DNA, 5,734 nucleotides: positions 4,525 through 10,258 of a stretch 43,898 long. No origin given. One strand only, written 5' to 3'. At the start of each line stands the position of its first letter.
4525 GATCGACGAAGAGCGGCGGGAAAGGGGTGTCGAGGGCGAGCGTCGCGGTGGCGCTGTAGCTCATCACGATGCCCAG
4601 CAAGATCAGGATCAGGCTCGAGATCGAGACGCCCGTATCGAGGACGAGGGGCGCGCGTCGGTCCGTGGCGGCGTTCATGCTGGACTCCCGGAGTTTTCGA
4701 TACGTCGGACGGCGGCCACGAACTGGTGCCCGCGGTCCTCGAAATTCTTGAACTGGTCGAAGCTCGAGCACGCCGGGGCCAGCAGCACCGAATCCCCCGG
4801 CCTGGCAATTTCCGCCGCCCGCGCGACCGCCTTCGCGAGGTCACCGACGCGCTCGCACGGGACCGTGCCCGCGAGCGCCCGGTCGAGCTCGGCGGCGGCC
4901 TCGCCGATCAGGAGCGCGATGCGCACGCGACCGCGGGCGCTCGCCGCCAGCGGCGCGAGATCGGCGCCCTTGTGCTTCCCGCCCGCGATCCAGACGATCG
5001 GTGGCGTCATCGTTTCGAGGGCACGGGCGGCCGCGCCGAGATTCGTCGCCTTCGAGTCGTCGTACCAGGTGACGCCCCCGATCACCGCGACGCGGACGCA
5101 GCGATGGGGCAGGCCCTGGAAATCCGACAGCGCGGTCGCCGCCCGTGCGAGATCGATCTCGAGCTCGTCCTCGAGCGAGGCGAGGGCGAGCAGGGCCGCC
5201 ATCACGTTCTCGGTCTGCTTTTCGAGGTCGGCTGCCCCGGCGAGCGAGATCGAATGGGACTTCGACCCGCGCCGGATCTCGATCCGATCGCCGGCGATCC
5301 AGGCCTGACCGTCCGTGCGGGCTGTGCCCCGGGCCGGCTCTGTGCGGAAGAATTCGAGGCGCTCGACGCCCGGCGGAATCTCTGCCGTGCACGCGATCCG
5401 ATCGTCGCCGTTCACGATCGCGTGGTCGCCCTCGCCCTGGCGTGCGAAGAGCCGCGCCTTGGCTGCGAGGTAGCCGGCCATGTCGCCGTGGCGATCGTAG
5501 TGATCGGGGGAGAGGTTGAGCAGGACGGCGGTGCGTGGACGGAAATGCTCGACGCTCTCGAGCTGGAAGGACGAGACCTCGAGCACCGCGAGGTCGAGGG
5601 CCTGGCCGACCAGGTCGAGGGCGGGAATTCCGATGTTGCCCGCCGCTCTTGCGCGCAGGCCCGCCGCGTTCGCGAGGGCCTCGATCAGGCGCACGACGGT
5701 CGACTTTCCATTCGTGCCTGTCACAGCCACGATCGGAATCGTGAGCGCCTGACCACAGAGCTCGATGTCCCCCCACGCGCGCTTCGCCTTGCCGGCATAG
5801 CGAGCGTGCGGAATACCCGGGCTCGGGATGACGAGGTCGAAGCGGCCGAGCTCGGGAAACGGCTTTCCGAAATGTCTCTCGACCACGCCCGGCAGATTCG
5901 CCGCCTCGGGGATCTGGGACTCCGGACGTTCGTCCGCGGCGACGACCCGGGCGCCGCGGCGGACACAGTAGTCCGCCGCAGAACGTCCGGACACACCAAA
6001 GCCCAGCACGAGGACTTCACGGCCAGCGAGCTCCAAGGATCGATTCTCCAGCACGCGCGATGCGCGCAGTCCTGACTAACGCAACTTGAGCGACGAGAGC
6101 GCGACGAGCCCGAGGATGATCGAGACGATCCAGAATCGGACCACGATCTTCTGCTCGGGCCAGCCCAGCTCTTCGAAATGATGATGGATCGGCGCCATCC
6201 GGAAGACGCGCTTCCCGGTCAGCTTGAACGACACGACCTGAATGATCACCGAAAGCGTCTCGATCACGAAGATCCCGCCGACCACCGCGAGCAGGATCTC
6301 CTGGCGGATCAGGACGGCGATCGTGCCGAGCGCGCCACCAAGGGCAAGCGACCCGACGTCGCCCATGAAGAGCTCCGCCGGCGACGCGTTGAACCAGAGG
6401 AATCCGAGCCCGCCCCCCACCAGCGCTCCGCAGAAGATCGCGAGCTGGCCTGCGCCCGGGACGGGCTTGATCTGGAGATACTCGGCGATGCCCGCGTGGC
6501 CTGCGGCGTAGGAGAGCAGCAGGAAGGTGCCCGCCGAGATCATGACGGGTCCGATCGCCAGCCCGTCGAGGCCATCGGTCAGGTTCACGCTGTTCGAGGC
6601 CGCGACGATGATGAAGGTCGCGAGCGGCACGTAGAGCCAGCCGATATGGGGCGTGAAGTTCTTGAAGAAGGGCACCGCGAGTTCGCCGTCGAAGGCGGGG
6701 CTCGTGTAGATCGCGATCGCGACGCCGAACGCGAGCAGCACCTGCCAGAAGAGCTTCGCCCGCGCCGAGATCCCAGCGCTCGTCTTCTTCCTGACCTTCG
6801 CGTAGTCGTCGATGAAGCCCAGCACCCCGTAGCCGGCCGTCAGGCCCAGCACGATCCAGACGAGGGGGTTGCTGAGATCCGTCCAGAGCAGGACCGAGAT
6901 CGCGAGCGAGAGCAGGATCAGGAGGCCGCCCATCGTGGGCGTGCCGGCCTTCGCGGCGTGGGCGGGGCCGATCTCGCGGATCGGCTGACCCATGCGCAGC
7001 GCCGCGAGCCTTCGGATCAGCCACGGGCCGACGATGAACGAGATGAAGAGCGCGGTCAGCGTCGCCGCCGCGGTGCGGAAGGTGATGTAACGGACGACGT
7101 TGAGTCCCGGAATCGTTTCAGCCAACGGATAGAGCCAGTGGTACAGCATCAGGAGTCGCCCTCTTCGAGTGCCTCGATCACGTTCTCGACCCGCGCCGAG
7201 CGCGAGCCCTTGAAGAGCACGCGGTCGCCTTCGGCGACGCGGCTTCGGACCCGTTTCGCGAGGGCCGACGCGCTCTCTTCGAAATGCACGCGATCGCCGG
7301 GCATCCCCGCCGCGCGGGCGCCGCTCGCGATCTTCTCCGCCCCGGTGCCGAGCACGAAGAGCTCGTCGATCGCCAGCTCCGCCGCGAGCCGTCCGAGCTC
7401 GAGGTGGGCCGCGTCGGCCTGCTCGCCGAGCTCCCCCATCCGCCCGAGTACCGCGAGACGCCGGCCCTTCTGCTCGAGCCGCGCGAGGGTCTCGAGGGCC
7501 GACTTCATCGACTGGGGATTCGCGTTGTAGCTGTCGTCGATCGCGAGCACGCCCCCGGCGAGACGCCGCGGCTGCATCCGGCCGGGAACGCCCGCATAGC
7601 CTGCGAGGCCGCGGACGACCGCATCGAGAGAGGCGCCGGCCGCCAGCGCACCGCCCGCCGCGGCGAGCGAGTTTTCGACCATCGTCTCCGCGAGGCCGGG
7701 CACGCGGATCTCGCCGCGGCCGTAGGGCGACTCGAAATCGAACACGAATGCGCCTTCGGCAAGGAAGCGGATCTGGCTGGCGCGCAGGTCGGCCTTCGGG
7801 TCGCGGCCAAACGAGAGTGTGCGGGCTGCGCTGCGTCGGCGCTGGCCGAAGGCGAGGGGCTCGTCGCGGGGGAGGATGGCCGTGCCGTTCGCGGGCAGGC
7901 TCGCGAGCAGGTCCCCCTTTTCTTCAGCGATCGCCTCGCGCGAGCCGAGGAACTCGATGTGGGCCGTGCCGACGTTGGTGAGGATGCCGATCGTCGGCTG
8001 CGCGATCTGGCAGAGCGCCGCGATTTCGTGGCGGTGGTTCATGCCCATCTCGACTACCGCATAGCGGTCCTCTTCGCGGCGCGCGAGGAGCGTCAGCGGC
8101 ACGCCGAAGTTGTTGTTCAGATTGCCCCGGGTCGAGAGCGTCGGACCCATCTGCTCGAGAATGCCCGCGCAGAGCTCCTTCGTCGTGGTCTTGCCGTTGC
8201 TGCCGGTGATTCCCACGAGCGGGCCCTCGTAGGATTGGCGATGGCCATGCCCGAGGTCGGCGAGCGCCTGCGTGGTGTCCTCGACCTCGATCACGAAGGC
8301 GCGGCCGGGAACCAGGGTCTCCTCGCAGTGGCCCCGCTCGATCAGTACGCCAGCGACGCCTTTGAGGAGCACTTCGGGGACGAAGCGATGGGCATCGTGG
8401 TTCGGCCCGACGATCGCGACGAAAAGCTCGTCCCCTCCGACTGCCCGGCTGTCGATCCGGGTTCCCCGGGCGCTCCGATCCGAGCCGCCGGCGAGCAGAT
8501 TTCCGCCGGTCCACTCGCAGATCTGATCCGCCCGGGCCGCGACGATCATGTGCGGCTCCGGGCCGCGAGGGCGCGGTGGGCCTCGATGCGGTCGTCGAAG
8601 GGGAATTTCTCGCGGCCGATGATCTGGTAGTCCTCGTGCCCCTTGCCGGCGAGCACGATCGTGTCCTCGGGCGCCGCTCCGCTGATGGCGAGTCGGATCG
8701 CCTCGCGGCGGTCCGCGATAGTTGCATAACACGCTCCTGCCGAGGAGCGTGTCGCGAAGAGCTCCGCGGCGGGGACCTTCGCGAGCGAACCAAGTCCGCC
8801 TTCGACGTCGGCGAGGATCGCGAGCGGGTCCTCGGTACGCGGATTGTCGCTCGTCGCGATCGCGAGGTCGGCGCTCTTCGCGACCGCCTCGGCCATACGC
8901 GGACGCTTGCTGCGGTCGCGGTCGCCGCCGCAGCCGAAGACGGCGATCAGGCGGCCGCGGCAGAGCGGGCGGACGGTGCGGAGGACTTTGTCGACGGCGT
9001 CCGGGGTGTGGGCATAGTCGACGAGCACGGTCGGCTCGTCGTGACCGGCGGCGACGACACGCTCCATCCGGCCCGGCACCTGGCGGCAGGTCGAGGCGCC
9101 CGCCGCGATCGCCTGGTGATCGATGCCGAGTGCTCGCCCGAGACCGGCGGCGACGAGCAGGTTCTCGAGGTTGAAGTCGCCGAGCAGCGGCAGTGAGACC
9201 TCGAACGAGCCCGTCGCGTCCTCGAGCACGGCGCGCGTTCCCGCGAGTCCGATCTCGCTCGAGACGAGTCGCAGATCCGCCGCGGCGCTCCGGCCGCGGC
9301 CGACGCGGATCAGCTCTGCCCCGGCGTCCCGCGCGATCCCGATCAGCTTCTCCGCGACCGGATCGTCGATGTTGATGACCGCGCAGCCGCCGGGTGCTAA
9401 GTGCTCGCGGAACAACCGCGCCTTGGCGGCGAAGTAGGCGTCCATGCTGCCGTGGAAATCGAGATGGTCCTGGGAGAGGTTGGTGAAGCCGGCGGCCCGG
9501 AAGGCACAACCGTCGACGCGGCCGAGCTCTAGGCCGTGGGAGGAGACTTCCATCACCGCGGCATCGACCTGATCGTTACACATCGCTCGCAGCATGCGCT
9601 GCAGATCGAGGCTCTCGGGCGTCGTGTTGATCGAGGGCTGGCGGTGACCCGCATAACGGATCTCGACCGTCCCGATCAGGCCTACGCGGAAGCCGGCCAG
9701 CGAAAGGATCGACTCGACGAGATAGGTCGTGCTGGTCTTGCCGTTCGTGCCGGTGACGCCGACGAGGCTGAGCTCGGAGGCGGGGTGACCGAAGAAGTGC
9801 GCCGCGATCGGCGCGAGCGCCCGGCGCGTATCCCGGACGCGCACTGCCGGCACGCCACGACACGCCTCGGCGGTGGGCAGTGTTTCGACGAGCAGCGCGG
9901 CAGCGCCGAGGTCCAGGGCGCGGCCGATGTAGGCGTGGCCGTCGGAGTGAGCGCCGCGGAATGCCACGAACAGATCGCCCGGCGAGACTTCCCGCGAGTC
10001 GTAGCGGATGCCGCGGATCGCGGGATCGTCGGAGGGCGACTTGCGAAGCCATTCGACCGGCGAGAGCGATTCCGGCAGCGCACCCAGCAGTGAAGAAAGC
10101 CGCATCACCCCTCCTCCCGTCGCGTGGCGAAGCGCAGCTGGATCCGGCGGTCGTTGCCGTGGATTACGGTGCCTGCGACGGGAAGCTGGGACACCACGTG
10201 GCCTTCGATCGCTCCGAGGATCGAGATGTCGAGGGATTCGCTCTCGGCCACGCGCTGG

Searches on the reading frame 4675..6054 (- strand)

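Call 40: search_protein_families(library=pfam, proteins=[window:4675-6054:-], max_evalue=0.001)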
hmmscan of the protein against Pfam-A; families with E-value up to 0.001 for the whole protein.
window:4675-6054:- (459 aa): 3 families
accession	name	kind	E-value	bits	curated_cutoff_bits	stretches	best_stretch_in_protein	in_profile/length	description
PF08245.18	Mur_ligase_M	-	2.7e-24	86.7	24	1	111-290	1-199/200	Mur ligase middle domain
PF02875.26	Mur_ligase_C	-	3.9e-14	54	28.4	1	317-429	1-127/127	Mur ligase, glutamate ligase domain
PF21799.2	MurD-like_N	-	1.8e-08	35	27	1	13-85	2-73/88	Mur ligase MurD-like, N-terminal domain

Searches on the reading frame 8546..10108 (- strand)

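Call 40: search_protein_families(library=pfam, proteins=[window:8546-10108:-], max_evalue=0.001)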
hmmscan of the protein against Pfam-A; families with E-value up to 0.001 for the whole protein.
window:8546-10108:- (520 aa): 3 families
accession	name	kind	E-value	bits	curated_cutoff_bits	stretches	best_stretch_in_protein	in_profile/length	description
PF08245.18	Mur_ligase_M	-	8.3e-54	183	24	1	118-323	1-199/200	Mur ligase middle domain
PF02875.26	Mur_ligase_C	-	1.3e-29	104.1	28.4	1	346-490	1-127/127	Mur ligase, glutamate ligase domain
PF01225.30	Mur_ligase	-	2.7e-10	40.9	21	1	31-105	2-94/95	Mur ligase family, catalytic domain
